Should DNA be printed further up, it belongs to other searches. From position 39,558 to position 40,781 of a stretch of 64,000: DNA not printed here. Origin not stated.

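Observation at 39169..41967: Translationally coupled aminotransferase / glycine-rich DUF / HD hydrolase operon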

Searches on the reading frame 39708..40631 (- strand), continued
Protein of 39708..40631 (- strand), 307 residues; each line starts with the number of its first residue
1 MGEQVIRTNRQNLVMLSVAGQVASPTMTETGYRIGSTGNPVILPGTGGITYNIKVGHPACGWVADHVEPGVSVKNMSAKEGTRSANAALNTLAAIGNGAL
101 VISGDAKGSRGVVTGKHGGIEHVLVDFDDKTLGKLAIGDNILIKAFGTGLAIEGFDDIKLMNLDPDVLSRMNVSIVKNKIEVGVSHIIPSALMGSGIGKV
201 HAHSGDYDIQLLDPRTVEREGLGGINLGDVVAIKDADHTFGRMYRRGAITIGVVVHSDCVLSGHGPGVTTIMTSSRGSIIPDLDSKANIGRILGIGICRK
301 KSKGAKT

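Call 36: predict_structure(alignment_id=A2)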
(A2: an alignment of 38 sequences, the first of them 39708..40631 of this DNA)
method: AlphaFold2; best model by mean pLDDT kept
length: 307 residues; sequences in the alignment: 38
mean_pLDDT: 86.5   pTM: 0.89
mean pLDDT of the five models: 86.5, 85.5, 85.2, 85.1, 83.7
residues with pLDDT >= 90: 180; 70-90: 81; 50-70: 40; < 50: 6
segments of 3 or more residues with pLDDT < 50: 305-307
pLDDT, mean of each block of 10 residues (from residue 1): 75 91 71 72 71 93 82 76 79 94 98 89 94 95 86 94 92 93 97 73 79 89 95 93 92 85 80 96 97 95 53
secondary structure, 60 per line:
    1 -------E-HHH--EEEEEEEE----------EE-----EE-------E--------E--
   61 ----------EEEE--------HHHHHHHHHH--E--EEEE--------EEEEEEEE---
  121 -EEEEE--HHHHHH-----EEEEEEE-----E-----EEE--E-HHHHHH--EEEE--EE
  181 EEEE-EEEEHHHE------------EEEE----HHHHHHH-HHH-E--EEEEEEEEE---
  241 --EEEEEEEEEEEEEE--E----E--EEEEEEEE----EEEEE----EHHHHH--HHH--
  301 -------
elements in order: E15-22 E71-74 H83-92 E98-101 E110-117 E122-126 H129-134 E140-146 E158-160 H165-170 E173-176 E179-184 E186-189 E206-209 H214-220 E229-237 E243-256 E267-274 E279-283 H289-293

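Call 42: find_encoding_contigs(protein=P0067, flank=8000, max_places=1)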
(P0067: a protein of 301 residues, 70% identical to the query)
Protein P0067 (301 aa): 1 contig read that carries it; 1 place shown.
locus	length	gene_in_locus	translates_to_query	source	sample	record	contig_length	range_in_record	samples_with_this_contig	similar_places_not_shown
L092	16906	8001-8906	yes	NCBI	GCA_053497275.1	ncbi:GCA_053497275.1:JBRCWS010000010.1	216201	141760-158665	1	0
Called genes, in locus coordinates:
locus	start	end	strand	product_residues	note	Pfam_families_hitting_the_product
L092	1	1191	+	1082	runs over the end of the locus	PF13585:CHU_C (weak), PF13860:FlgD_ig, PF18962:Por_Secre_tail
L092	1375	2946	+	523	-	-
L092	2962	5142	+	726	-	-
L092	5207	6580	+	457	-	-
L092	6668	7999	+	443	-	PF00202:Aminotran_3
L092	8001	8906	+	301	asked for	PF14505:DUF4438, PF20999:DUF4438_C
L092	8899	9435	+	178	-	PF01966:HD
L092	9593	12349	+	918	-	PF01326:PPDK_N, PF00391:PEP-utilizers, PF02896:PEP-utilizers_C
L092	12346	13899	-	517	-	PF00072:Response_reg (weak), PF00158:Sigma54_activat, PF14532:Sigma54_activ_2, PF07728:AAA_5 (weak), PF25601:AAA_lid_14, PF18024:HTH_50 (faint), PF02954:HTH_8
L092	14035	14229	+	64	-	PF01165:Ribosomal_S21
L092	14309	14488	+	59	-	-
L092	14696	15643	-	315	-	PF00850:Hist_deacetyl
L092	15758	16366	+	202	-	PF00881:Nitroreductase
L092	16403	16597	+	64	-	-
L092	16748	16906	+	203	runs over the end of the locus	PF07638:Sigma70_ECF, PF12645:HTH_16, PF04542:Sigma70_r2, PF08281:Sigma70_r4_2, PF04545:Sigma70_r4, PF22233:PhyR_sigma-like (weak)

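Call 43: find_encoding_contigs(protein=P0076, flank=8000, max_places=2)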
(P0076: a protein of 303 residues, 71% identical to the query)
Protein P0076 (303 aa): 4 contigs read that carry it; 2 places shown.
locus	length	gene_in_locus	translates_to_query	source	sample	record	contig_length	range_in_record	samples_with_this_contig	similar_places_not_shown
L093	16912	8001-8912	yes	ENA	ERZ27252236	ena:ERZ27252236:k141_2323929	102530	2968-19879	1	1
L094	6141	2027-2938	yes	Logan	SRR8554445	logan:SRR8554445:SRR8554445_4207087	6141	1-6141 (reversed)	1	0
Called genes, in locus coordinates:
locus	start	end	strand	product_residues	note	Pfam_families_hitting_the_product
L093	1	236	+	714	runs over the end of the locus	-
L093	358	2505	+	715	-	-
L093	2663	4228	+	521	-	-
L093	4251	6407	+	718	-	-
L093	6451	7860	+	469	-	-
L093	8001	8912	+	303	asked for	PF14505:DUF4438, PF20999:DUF4438_C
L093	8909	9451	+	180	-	PF01966:HD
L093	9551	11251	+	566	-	PF00082:Peptidase_S8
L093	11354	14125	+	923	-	PF01326:PPDK_N, PF00391:PEP-utilizers, PF02896:PEP-utilizers_C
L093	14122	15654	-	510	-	PF00072:Response_reg (weak), PF00158:Sigma54_activat, PF14532:Sigma54_activ_2, PF07728:AAA_5 (weak), PF25601:AAA_lid_14, PF02954:HTH_8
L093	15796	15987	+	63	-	PF01165:Ribosomal_S21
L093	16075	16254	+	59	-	-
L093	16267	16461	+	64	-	PF01632:Ribosomal_L35p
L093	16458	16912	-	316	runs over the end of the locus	PF00850:Hist_deacetyl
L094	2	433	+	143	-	?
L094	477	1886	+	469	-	-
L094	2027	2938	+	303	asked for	PF14505:DUF4438, PF20999:DUF4438_C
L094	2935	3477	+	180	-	PF01966:HD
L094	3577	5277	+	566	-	PF00082:Peptidase_S8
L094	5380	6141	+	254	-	?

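Call 68: search_protein_representatives(protein=window:39708-40631:-)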
Query: 307 residues. Proteins with E-value up to 0.001 (for the whole library): 788; up to 1e-10: 469; up to 1e-30: 140. The best 150 are listed.
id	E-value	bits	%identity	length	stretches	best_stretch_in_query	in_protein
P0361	1.9e-98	346.0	36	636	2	2-295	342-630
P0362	2.7e-89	315.9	52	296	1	6-303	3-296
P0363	2.8e-86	306.0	50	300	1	6-301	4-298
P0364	6.2e-86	304.9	52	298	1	6-289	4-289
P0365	1.6e-83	296.9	54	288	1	6-295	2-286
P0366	6.5e-79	281.8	47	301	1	7-301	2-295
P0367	2.3e-77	276.7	46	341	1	6-296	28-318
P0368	3.3e-76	272.9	47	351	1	7-297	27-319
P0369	3.6e-73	263.0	48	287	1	6-295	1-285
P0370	1.6e-72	260.9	48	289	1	6-295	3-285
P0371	1.8e-72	260.7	46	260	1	42-294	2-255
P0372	3.2e-72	259.9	47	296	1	3-295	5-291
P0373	1.1e-70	254.8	47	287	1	11-289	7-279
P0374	2.4e-69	250.4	45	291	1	6-295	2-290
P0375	1.6e-68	247.7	42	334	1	6-293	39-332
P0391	1.1e-60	222.0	44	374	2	7-171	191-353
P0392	3.9e-60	220.2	46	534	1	7-249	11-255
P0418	2.1e-49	184.9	47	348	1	6-201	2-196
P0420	2.6e-49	184.6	52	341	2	7-127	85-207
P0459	2.4e-37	145.3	41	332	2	134-274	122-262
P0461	3.9e-37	144.6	48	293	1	145-297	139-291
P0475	1.1e-34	136.6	50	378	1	6-154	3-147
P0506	1.4e-29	119.9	38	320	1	129-295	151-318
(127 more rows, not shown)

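Call 69: search_protein_families(library=pfam, proteins=[P0361, P0392, P0391, P0475, P0418, P0420, P0368, P0459, P0461, P0506], max_evalue=0.001)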
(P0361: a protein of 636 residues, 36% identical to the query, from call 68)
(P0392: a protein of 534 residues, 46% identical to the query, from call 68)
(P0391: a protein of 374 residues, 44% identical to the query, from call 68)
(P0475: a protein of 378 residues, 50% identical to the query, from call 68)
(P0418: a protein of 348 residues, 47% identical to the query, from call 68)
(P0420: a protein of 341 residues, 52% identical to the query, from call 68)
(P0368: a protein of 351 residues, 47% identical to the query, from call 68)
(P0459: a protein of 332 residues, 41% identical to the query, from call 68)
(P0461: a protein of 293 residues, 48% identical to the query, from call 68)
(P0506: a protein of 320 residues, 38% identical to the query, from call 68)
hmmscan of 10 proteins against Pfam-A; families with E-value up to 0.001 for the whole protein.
P0361 (636 aa): 2 families
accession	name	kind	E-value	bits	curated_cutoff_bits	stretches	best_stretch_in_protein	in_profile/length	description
PF20999.2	DUF4438_C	-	2.4e-69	231.4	27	2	505-627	1-123/124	Domain of unknown function (DUF4438), C-terminal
PF14505.12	DUF4438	-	2.4e-65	218.8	24.9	2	373-504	4-135/135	Domain of unknown function (DUF4438), N-terminal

P0392 (534 aa): 2 families
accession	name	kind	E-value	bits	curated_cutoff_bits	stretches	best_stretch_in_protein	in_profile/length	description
PF14505.12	DUF4438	-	8.9e-50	168.3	24.9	1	36-174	1-134/135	Domain of unknown function (DUF4438), N-terminal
PF20999.2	DUF4438_C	-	4.8e-21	75.4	27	1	177-254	2-79/124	Domain of unknown function (DUF4438), C-terminal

P0391 (374 aa): 2 families
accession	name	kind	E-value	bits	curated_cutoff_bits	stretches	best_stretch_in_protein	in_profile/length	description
PF14505.12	DUF4438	-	1.2e-52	177.6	24.9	2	219-350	1-134/135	Domain of unknown function (DUF4438), N-terminal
PF20999.2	DUF4438_C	-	3.2e-36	124.4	27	1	43-148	6-112/124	Domain of unknown function (DUF4438), C-terminal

P0475 (378 aa): 2 families
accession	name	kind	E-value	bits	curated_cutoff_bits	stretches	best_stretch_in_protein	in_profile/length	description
PF14505.12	DUF4438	-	1.9e-47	160.8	24.9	1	30-148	2-121/135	Domain of unknown function (DUF4438), N-terminal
PF00884.28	Sulfatase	-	3e-12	46.9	25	1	150-306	143-300/301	Sulfatase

P0418 (348 aa): 2 families
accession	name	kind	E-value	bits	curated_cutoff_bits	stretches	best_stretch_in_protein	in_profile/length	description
PF14505.12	DUF4438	-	1.3e-57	193.7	24.9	1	27-163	1-135/135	Domain of unknown function (DUF4438), N-terminal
PF20999.2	DUF4438_C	-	8e-06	26.2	27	1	165-195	2-31/124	Domain of unknown function (DUF4438), C-terminal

P0420 (341 aa): 2 families
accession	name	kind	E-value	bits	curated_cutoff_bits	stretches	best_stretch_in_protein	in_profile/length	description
PF14505.12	DUF4438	-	8.5e-35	119.8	24.9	1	110-209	1-95/135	Domain of unknown function (DUF4438), N-terminal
PF20999.2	DUF4438_C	-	1.1e-28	100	27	1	205-291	38-124/124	Domain of unknown function (DUF4438), C-terminal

P0368 (351 aa): 2 families
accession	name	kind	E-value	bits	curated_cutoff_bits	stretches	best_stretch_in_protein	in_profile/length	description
PF14505.12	DUF4438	-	4.2e-53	179.1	24.9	1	52-190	1-134/135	Domain of unknown function (DUF4438), N-terminal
PF20999.2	DUF4438_C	-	6.6e-44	149.2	27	1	192-314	1-123/124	Domain of unknown function (DUF4438), C-terminal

P0459 (332 aa): 2 families
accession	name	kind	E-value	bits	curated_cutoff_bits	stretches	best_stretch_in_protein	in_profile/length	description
PF20999.2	DUF4438_C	-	4.6e-43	146.5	27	1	158-271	1-114/124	Domain of unknown function (DUF4438), C-terminal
PF14505.12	DUF4438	-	3.1e-18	66.2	24.9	2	18-52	1-35/135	Domain of unknown function (DUF4438), N-terminal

P0461 (293 aa): 2 families
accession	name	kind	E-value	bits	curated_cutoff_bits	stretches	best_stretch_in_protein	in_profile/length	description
PF20999.2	DUF4438_C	-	3e-51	172.9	27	1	164-287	1-124/124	Domain of unknown function (DUF4438), C-terminal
PF00438.25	S-AdoMet_synt_N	-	5.6e-46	155.6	33.1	1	16-114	1-99/99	S-adenosylmethionine synthetase, N-terminal domain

P0506 (320 aa): 3 families
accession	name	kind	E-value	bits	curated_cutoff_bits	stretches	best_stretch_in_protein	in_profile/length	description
PF20999.2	DUF4438_C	-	7.1e-46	155.6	27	1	193-314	2-122/124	Domain of unknown function (DUF4438), C-terminal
PF03415.19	Peptidase_C11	-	1e-17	65.2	25.8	1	14-160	1-143/359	Clostripain family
PF14505.12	DUF4438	-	1.3e-06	28.6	24.9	1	152-190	96-134/135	Domain of unknown function (DUF4438), N-terminal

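Call 73: search_protein_families(library=padloc, proteins=[window:39708-40631:-], max_evalue=0.01)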
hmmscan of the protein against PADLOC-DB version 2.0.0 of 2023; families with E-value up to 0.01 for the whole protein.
window:39708-40631:- (307 aa): 0 families

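Call 74: search_protein_families(library=ncbifam, proteins=[L007:1454-2893:+], max_evalue=0.00001)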
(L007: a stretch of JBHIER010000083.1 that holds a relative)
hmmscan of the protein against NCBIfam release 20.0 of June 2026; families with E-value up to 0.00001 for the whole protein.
L007:1454-2893:+ (480 aa): 67 families (the best 25 are shown)
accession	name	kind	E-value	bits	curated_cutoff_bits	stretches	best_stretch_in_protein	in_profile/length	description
TIGR03251.1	LAT_fam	equivalog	1.7e-206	685.8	520.8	1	33-465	1-433/433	L-lysine 6-transaminase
TIGR00699.1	GABAtrns_euk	equivalog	5.5e-77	259.5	567.15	1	39-453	28-453/464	4-aminobutyrate--2-oxoglutarate transaminase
NF004426.0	PRK05769.1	equivalog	5e-69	233.2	552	1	51-466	36-439/441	acetyl ornithine aminotransferase family protein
NF005993.0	PRK08117.1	subfamily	2.1e-64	217.7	574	1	54-469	28-432/433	aspartate aminotransferase family protein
TIGR00707.1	argD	subfamily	4.1e-63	213.5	410.05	1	53-463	11-379/381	acetylornithine/succinylornithine family transaminase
NF002325.0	PRK01278.1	subfamily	1.4e-59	201.7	372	1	53-469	15-391/395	acetylornithine transaminase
TIGR01885.1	Orn_aminotrans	equivalog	8e-53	179.6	378.4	1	55-465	23-402/402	ornithine--oxo-acid transaminase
NF008570.0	PRK11522.1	equivalog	8.1e-53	179.6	612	1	58-469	75-459/464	putrescine aminotransferase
NF006733.0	PRK09264.1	subfamily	6.1e-51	173.2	438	1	50-469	22-419/425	diaminobutyrate--2-oxoglutarate transaminase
NF002797.0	PRK02936.1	equivalog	1.4e-50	172.2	496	1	51-467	11-380/385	acetylornithine transaminase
NF002874.0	PRK03244.1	equivalog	8.7e-50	169.6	457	1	53-468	27-396/399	acetylornithine transaminase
TIGR00700.1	GABAtrnsam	equivalog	1e-47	162.7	506.65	1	56-465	20-419/420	4-aminobutyrate--2-oxoglutarate transaminase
TIGR02407.1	ectoine_ectB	equivalog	2.3e-46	158.2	552.2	1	47-465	15-411/412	diaminobutyrate--2-oxoglutarate transaminase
NF005692.0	PRK07495.1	equivalog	1.8e-45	155.4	724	1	56-468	27-423/425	4-aminobutyrate--2-oxoglutarate transaminase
TIGR03372.1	putres_am_tran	equivalog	9.2e-45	153.3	658.65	1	67-462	72-440/442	putrescine aminotransferase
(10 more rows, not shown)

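Call 77: search_protein_families(library=pfam, proteins=[L007:118-1317:+, L007:3085-3405:-, L007:3206-3538:-, L007:4743-5696:-, L007:4785-5558:+, L007:5626-6399:+, L007:6303-7592:+, L007:7658-8989:+, L007:8760-9545:+], max_evalue=0.001)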
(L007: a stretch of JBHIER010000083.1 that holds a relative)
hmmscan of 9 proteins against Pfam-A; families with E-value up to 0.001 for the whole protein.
L007:118-1317:+ (399 aa): 3 families
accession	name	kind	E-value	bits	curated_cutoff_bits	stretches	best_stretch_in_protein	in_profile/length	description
PF00288.32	GHMP_kinases_N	-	7.4e-22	77.8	22.3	1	107-193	2-86/87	GHMP kinases N terminal domain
PF10509.15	GalKase_gal_bdg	-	5.1e-21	74.4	23.1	1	22-71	1-48/49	Galactokinase galactose-binding signature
PF08544.19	GHMP_kinases_C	-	2.2e-08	34.8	21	1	298-371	3-77/85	GHMP kinases C terminal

L007:3085-3405:- (106 aa): 0 families

L007:3206-3538:- (110 aa): 0 families

L007:4743-5696:- (317 aa): 0 families

L007:4785-5558:+ (257 aa): 1 family
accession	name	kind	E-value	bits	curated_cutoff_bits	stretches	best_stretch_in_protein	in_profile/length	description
PF04055.27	Radical_SAM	-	5.5e-12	46.6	29.5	1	35-177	7-133/166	Radical SAM superfamily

L007:5626-6399:+ (257 aa): 3 families
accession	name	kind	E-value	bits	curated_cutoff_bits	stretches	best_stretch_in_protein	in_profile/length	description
PF00005.33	ABC_tran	-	5.1e-30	105.3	25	1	35-176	3-136/137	ABC transporter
PF13304.12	AAA_21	-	2.4e-11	44.7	27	1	142-209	231-301/304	AAA domain, putative AbiEii toxin, Type IV TA system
PF25199.1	nSTAND_NTPase5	-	0.0004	20.7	34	0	42-68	40-66/145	Novel STAND NTPase 5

L007:6303-7592:+ (429 aa): 3 families
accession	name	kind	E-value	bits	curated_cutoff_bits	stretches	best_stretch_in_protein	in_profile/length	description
PF12698.13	ABC2_membrane_3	-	2.8e-25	89.6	31.6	1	50-391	1-322/347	ABC-2 family transporter protein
PF12679.13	ABC2_membrane_2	-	5.4e-23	82.1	27.2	1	36-368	1-210/283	ABC-2 family transporter protein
PF12730.13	ABC2_membrane_4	-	0.00018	22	27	1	224-332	58-168/179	ABC-2 family transporter protein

L007:7658-8989:+ (443 aa): 1 family
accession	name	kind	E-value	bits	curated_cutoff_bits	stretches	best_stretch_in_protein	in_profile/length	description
PF00291.31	PALP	-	3.6e-33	115.6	35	1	89-428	4-295/295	Pyridoxal-phosphate dependent enzyme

L007:8760-9545:+ (261 aa): 0 families

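Call 82: search_protein_families(library=pfam, proteins=[L027:4404-4793:+, L027:3148-4395:+, L030:7068-7925:+, L030:5529-6935:+], max_evalue=0.0001)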
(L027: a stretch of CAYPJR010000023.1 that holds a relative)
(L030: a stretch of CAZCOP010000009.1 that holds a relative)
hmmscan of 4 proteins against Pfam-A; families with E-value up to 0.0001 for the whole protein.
L027:4404-4793:+ (130 aa): 1 family
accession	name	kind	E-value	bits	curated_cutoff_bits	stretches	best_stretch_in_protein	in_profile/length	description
PF07892.16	DUF1667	-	8.6e-29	99.8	27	1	42-122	1-82/82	Protein of unknown function (DUF1667)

L027:3148-4395:+ (416 aa): 8 families
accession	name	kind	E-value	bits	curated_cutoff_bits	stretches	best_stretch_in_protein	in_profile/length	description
PF07992.20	Pyr_redox_2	-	1.9e-28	100.2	26.1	1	5-314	1-291/291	Pyridine nucleotide-disulphide oxidoreductase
PF13738.12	Pyr_redox_3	-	3.9e-10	39.9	30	0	157-298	163-305/305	Pyridine nucleotide-disulphide oxidoreductase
PF00070.33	Pyr_redox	-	8e-09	36.3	22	0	161-232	2-79/82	Pyridine nucleotide-disulphide oxidoreductase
PF00890.30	FAD_binding_2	-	4e-08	33.3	20.4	0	6-37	1-31/414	FAD binding domain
PF12831.13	FAD_oxidored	-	1.1e-07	31.9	27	1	6-77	1-71/416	FAD dependent oxidoreductase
PF13450.12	NAD_binding_8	-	8.1e-06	26.5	21.9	0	9-51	1-42/68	NAD(P)-binding Rossmann-like domain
PF03486.20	HI0933_like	-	1.6e-05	24.9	50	0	6-40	2-35/244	HI0933-like protein Rossmann domain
PF01266.30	DAO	-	2e-05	24.7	27.9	0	54-122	138-204/353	FAD dependent oxidoreductase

L030:7068-7925:+ (286 aa): 1 family
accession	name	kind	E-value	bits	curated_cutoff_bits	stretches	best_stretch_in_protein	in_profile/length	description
PF00294.29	PfkB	-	6.3e-57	193.6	25.8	1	2-268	41-300/302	pfkB family carbohydrate kinase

L030:5529-6935:+ (469 aa): 2 families
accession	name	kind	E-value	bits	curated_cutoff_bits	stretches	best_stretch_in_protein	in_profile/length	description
PF00587.30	tRNA-synt_2b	-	1.2e-41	143.2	29.3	1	265-442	8-179/179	tRNA synthetase class II core domain (G, H, P, S and T)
PF02403.27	Seryl_tRNA_N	-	3.9e-23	82.2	28.2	1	40-150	1-107/108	Seryl-tRNA synthetase N-terminal domain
